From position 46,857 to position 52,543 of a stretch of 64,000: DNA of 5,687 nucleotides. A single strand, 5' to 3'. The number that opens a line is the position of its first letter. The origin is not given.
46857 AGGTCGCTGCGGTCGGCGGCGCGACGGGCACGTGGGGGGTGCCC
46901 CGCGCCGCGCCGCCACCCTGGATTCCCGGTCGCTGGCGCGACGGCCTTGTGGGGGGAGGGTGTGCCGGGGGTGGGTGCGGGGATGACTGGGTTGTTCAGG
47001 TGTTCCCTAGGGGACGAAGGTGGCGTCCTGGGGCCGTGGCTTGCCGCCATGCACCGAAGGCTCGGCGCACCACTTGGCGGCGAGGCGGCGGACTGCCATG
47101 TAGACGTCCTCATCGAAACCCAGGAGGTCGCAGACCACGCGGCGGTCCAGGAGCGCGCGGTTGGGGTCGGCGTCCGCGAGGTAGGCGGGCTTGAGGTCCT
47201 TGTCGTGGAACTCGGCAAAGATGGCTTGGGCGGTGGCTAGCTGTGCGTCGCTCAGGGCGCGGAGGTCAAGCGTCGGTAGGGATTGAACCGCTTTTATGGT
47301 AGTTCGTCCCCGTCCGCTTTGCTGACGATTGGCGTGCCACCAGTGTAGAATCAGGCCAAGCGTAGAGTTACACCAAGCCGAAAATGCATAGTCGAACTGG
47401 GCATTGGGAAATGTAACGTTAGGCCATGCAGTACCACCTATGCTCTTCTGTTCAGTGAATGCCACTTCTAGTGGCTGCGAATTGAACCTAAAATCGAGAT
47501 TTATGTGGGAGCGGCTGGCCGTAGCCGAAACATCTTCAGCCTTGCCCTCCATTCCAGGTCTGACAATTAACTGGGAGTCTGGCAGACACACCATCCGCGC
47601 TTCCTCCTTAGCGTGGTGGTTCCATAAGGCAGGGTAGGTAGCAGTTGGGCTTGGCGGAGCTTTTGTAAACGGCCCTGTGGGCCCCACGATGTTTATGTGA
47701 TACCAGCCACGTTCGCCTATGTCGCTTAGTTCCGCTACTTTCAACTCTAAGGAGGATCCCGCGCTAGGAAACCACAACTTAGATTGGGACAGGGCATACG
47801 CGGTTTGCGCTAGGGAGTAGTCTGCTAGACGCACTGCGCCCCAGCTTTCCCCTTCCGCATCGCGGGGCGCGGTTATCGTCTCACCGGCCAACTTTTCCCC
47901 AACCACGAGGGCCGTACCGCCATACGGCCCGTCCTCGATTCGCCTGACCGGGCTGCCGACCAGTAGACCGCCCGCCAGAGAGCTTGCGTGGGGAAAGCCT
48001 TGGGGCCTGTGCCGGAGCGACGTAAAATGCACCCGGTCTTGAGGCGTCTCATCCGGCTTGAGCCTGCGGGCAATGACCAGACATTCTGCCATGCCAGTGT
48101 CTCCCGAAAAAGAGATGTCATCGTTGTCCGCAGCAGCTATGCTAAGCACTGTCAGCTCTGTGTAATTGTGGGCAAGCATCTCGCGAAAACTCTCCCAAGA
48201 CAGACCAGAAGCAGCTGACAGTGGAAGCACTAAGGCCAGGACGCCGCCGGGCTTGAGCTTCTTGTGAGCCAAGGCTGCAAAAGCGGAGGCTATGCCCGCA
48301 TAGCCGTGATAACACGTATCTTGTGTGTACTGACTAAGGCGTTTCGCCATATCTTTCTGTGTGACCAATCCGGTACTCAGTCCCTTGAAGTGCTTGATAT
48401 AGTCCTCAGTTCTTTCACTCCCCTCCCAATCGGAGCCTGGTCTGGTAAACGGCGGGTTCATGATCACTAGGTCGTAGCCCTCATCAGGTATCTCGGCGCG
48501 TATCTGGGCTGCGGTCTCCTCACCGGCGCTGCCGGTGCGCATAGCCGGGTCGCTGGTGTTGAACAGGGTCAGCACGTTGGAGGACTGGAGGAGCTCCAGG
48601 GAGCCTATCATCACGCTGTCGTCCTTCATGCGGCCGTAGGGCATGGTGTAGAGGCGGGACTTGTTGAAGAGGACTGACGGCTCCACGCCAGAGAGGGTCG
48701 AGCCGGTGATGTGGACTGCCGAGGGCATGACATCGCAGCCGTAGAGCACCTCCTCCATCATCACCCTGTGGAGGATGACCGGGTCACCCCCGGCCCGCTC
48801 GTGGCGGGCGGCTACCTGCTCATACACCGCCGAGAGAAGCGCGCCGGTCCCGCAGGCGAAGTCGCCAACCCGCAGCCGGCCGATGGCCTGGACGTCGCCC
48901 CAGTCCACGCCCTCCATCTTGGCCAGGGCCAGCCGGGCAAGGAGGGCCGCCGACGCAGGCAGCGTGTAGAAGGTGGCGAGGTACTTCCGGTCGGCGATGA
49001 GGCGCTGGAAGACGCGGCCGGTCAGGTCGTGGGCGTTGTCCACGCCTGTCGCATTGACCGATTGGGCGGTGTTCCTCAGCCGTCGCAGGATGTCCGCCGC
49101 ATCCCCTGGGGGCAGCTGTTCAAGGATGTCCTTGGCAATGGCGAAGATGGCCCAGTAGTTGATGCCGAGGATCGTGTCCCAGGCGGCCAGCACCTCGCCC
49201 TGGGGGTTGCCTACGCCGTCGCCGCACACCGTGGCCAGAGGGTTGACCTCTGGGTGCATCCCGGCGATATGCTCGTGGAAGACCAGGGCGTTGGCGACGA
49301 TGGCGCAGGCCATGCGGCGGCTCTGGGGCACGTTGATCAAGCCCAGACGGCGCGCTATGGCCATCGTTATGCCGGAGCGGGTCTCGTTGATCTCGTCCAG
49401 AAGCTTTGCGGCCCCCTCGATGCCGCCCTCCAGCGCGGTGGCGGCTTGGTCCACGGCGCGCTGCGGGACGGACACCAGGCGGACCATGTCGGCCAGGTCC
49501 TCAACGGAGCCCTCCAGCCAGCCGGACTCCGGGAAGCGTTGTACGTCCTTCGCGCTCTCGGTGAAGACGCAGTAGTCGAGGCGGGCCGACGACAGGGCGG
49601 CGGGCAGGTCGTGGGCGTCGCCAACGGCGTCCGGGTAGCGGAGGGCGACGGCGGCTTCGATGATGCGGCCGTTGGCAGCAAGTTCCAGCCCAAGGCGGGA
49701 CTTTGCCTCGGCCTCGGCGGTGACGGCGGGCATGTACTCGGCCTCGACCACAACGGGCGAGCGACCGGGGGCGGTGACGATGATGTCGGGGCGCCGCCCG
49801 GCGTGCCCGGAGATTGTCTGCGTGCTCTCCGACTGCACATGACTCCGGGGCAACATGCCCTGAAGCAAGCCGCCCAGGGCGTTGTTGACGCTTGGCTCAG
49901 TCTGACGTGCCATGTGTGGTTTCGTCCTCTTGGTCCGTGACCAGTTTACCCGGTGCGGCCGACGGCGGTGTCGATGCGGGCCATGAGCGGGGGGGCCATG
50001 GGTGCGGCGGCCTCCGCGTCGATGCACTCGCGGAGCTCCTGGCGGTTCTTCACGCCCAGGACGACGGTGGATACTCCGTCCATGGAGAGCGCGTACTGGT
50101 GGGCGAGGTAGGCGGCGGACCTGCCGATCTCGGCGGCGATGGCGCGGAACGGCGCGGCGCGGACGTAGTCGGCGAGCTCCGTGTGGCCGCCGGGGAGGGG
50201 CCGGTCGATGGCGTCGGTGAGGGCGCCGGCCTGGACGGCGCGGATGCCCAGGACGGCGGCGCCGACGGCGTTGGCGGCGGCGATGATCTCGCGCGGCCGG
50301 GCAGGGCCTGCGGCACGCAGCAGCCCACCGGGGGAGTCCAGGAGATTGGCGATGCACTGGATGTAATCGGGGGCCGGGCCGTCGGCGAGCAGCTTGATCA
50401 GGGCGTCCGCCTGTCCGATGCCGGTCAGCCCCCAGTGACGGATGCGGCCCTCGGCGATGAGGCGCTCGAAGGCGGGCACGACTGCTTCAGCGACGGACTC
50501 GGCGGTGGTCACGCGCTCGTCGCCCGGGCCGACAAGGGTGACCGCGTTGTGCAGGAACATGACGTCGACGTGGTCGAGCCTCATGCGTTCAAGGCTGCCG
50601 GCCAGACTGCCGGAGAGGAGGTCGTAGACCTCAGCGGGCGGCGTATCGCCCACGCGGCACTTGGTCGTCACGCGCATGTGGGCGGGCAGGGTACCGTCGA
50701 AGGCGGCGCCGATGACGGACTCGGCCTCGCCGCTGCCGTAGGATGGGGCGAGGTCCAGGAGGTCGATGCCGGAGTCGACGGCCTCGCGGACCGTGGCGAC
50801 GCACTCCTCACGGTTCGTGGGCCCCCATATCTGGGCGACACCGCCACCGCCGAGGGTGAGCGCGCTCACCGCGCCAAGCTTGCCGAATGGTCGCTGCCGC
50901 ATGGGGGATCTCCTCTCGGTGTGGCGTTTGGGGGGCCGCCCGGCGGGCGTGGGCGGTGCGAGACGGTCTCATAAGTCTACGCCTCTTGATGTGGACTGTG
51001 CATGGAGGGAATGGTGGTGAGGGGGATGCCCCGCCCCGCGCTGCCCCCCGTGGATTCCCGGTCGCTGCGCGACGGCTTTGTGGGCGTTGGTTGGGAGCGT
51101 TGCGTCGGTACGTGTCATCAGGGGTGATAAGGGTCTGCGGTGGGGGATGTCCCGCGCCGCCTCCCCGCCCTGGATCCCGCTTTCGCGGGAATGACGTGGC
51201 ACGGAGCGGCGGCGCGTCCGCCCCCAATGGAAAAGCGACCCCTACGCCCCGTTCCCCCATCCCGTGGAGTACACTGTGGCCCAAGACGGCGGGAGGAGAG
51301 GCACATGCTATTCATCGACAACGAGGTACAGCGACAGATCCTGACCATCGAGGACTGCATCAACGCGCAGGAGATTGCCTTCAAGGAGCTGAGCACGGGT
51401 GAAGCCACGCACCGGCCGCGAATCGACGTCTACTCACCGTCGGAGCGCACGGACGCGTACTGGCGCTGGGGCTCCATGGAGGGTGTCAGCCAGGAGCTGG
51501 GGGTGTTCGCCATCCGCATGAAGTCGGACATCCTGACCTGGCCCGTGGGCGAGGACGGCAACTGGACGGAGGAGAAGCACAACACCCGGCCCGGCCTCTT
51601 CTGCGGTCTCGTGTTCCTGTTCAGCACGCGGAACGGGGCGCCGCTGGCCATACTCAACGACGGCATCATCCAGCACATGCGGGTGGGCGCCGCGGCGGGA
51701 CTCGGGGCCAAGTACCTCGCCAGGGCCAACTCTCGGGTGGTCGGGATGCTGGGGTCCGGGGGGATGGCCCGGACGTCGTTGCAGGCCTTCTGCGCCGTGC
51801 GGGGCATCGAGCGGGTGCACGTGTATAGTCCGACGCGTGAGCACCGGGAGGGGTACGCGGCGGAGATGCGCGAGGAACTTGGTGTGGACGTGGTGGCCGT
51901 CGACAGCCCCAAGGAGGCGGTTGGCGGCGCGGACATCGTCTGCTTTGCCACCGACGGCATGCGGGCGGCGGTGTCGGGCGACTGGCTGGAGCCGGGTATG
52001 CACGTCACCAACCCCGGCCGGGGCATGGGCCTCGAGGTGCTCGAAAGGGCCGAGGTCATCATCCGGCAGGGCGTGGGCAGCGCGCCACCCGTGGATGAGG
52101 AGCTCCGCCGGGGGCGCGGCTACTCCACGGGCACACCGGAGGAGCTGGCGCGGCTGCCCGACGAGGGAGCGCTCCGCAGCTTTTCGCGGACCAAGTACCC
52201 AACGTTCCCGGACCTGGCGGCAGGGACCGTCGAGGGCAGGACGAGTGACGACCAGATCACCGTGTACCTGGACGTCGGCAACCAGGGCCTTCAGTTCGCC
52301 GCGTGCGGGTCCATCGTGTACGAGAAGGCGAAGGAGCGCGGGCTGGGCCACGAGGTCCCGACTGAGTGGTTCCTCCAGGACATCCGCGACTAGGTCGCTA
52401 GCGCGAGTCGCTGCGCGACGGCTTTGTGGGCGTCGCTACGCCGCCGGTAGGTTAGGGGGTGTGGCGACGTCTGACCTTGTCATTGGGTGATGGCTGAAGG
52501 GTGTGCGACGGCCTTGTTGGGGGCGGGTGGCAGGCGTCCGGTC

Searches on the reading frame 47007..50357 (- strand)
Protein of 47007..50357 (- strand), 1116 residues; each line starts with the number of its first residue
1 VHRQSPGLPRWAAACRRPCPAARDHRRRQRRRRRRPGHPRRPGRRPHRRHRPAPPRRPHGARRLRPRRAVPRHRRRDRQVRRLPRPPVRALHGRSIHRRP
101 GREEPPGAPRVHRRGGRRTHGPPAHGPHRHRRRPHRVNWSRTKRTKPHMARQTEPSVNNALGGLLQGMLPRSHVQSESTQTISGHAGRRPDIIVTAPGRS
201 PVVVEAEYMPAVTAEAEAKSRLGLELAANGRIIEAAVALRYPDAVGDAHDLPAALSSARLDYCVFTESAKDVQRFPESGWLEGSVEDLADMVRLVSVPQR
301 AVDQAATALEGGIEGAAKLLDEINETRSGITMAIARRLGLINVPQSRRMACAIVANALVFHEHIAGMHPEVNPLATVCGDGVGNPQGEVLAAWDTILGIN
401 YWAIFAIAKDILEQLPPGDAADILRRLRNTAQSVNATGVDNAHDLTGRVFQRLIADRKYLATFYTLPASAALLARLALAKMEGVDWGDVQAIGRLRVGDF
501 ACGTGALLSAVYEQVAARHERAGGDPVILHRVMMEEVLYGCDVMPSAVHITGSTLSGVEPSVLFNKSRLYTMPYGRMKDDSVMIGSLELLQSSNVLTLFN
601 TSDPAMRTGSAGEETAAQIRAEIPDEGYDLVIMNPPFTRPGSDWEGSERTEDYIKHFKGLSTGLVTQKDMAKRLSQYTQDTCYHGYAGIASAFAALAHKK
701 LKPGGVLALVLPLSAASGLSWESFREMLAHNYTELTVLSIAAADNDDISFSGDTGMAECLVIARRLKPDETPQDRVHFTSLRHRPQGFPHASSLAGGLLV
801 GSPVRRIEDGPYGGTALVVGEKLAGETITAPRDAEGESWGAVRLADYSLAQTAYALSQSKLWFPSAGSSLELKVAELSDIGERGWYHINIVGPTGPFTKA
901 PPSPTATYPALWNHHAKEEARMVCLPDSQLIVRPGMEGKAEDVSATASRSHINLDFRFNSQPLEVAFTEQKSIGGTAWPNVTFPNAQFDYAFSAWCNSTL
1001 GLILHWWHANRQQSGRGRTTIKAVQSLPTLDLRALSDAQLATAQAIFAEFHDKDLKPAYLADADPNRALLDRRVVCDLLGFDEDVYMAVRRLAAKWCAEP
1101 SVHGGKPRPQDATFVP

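Call 45: search_protein_families(library=pfam, proteins=[window:47007-50357:-], max_evalue=0.00001)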
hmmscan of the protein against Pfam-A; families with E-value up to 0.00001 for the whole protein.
window:47007-50357:- (1116 aa): 1 family
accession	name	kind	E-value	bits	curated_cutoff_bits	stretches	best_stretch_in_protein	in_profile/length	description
PF07669.17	Eco57I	-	2.8e-06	28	25.3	0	538-733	3-158/171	Eco57I restriction-modification methylase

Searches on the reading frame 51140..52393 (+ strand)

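Call 45: search_protein_families(library=pfam, proteins=[window:51140-52393:+], max_evalue=0.00001)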
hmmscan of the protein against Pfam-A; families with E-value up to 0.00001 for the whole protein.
window:51140-52393:+ (417 aa): 1 family
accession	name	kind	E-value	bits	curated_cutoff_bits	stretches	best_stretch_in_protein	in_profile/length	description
PF02423.21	OCD_Mu_crystall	-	1.3e-38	133.2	24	1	156-294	87-226/314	Ornithine cyclodeaminase/mu-crystallin family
